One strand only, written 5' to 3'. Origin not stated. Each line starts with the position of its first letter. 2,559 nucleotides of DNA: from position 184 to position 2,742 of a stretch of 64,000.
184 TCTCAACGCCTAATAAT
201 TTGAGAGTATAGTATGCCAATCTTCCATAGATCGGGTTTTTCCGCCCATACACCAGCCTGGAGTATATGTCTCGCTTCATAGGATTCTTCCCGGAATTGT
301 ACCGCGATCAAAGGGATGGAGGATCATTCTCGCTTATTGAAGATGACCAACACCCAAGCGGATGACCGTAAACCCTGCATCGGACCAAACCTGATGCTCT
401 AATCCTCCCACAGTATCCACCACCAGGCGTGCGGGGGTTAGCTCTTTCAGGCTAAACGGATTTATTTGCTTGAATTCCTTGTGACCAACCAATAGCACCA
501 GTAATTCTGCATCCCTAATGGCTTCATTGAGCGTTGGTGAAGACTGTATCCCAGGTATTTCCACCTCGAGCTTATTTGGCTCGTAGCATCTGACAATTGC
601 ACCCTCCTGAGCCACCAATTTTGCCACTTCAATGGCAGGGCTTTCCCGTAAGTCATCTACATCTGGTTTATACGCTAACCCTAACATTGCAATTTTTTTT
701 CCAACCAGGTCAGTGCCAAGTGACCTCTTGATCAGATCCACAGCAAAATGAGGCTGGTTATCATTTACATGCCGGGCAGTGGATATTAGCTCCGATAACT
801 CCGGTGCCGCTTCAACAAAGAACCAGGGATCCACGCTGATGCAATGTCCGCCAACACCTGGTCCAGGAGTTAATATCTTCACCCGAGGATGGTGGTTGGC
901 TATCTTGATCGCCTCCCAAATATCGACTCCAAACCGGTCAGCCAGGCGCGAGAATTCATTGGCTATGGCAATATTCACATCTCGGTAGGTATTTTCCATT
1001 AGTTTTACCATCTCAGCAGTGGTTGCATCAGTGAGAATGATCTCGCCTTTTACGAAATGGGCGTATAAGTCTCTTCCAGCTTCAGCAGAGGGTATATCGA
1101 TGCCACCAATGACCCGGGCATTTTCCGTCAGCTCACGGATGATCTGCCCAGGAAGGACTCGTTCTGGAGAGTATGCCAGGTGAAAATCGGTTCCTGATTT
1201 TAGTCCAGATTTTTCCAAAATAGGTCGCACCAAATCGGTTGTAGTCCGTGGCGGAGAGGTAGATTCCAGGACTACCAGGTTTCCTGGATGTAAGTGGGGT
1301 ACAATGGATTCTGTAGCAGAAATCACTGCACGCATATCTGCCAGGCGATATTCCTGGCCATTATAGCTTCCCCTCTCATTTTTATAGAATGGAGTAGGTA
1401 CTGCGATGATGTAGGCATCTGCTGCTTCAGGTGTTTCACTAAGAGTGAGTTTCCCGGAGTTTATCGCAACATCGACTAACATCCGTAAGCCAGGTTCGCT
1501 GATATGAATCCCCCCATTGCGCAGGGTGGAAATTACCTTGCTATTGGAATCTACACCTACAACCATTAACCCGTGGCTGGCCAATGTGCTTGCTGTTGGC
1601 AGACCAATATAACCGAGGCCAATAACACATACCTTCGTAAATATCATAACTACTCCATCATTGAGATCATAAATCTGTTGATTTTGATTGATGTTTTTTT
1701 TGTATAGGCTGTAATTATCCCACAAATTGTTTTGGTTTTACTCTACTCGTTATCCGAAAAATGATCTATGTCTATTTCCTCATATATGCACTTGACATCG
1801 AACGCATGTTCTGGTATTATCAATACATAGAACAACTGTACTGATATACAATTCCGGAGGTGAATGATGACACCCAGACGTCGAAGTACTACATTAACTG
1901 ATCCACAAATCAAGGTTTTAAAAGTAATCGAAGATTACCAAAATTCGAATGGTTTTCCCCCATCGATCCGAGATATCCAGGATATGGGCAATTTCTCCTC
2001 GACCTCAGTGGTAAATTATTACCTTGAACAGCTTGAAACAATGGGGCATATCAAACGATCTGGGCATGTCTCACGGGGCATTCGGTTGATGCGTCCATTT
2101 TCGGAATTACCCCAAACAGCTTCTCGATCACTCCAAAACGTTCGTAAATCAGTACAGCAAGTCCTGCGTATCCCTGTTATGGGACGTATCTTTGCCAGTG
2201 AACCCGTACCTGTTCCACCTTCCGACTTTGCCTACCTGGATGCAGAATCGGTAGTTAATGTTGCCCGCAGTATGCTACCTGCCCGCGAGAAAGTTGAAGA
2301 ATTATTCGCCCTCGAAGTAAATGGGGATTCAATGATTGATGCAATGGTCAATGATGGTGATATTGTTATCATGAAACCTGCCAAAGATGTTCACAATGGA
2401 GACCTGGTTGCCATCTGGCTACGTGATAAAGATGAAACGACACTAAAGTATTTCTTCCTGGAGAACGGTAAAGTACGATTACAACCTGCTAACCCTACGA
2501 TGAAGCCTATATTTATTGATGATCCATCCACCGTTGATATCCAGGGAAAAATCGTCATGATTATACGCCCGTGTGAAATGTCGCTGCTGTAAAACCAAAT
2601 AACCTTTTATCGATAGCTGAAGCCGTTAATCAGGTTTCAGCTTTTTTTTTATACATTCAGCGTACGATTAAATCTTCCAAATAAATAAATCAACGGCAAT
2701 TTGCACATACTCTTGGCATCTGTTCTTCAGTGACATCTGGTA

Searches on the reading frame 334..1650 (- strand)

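Call 62: search_protein_families(library=ncbifam, proteins=[window:334-1650:-], max_evalue=0.001)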
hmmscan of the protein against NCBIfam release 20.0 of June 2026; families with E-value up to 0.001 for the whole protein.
window:334-1650:- (438 aa): 8 families
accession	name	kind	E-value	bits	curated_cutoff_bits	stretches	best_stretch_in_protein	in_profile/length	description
NF008286.0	PRK11064.1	equivalog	5.3e-130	433.8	459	1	2-413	1-415/420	UDP-N-acetyl-D-mannosamine dehydrogenase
TIGR03026.1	NDP-sugDHase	subfamily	1.8e-127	425.6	189.8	1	6-414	2-412/413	nucleotide sugar dehydrogenase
NF040825.1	UDPMaNacDH_Arch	equivalog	1.5e-109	366.7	750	1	6-414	2-398/418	UDP-N-acetyl-D-mannosamine dehydrogenase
NF041297.1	UDPGDh_AglM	equivalog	2.3e-51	175.1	670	1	6-397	2-399/429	UDP-glucose 6-dehydrogenase AglM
NF047673.2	TeichurnBiosyTuaD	equivalog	8.3e-48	163.6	700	1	5-433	2-430/439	UDP-glucose 6-dehydrogenase TuaD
NF011729.0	PRK15182.1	equivalog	1.1e-42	146.3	592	1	6-398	8-396/425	Vi polysaccharide biosynthesis UDP-N-acetylglucosamine C-6 dehydrogenase TviB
NF011631.0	PRK15057.1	equivalog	6.2e-11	42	757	1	6-359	2-338/388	UDP-glucose 6-dehydrogenase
NF043037.1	ThreonDh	equivalog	5.4e-07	29.3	350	1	6-49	4-47/297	L-threonate dehydrogenase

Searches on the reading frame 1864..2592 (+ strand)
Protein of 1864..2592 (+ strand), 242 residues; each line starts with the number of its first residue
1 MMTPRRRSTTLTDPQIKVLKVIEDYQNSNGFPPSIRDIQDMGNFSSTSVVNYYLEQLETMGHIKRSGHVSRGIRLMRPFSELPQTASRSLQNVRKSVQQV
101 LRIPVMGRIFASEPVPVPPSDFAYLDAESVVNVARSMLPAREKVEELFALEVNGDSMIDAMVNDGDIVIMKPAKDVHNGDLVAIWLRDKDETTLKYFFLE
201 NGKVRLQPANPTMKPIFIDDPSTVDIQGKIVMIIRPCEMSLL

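Call 7: search_protein_families(library=pfam, proteins=[window:1864-2592:+], max_evalue=0.01)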
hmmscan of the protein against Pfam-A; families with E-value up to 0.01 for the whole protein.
window:1864-2592:+ (242 aa): 3 families
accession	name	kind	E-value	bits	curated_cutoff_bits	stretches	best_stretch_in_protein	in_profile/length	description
PF00717.28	Peptidase_S24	-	2.1e-23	82.7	23.3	1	123-231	14-116/116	Peptidase S24-like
PF01726.22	LexA_DNA_bind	-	1.5e-13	50.8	23.7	1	9-72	2-65/65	LexA DNA binding domain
PF13463.12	HTH_27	-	0.00085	20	22.2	1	12-68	2-53/68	Winged helix DNA-binding domain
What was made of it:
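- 1867..2592 (+): lexA (241 aa from the second ATG). Pfam LexA_DNA_bind plus Peptidase_S24 (call 7).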

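Call 17: find_homologous_proteins(query=window:1864-2592:+, max_evalue=1e-20)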
Query window:1864-2592:+ (242 aa): 7998 proteins with E <= 1e-20 among 8000 candidates; the best 120 are listed.
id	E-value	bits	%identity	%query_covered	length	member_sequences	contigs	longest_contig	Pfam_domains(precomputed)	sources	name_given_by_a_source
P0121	9.0e-152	521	99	100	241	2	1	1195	PF00717.29,PF01726.23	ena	-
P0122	2.4e-150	516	97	100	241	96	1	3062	PF00717.29,PF01726.23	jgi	jgi:repressor LexA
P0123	3.1e-145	500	94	100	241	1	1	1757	PF00717.29,PF01726.23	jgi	-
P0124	3.2e-145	500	93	100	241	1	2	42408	PF00717.29,PF01726.23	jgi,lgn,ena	-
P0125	6.5e-145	499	94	100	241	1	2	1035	PF00717.29,PF01726.23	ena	-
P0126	1.5e-144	497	93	100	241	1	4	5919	PF00717.29,PF01726.23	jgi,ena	-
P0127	2.0e-144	497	93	100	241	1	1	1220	PF00717.29,PF01726.23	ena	-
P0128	2.8e-144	497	93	100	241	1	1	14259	PF00717.29,PF01726.23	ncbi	-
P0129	3.7e-144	496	93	100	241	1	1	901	PF00717.29,PF01726.23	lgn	-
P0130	6.5e-144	495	93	100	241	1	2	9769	PF00717.29,PF01726.23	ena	-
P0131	7.0e-144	495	93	100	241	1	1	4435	PF00717.29,PF01726.23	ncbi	-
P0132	8.2e-144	495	92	100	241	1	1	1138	PF00717.29,PF01726.23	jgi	-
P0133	9.2e-144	495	93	100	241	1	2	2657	PF00717.29,PF01726.23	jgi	jgi:repressor LexA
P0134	9.6e-144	495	93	100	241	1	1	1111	PF00717.29,PF01726.23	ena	-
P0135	1.1e-143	495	93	100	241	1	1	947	PF00717.29,PF01726.23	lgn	-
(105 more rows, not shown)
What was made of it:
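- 1867..2592 (+): Homologues are 241 aa (call 17).
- LexA itself is about 90% identical across the window's clade (call 17).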

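Call 18: find_related_loci(query=window:1867-2592:+, collection=metagenome_contigs, flank=1500)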
Query window:1867-2592:+ (241 aa) in metagenome_contigs; peptide patterns used: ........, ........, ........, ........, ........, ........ (x = any residue, [..] = any of these).
600 stretches matched a pattern (row limit reached: there are more); 562 encode a relative of the query (tblastn E <= 1e-3); the best 80 are kept; 80 distinct loci.
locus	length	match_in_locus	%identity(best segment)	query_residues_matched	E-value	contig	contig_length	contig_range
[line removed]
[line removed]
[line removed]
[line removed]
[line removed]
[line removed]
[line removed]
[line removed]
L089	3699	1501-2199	68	1-234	1e-109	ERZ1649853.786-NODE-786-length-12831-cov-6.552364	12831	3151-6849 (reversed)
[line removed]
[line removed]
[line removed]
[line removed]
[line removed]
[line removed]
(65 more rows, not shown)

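Call 62: search_protein_families(library=ncbifam, proteins=[window:1867-2592:+], max_evalue=0.001)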
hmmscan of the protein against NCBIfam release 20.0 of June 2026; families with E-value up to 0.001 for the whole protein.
window:1867-2592:+ (241 aa): 2 families
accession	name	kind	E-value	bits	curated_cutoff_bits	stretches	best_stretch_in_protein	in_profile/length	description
TIGR00498.1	lexA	equivalog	2.6e-43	148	110.95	1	8-235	2-201/203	transcriptional repressor LexA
NF007621.2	PRK10276.1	subfamily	7.4e-13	48.5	110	1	144-233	27-114/115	translesion error-prone DNA polymerase V autoproteolytic subunit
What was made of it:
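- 1867..2592 (+): TIGR00498 scores 148 bits against a cut-off of 111 (call 62).
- On LexA operator (Gram-positive / Chloroflexi type SOS box): lexA at 1867-2592 (calls 7, 62).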
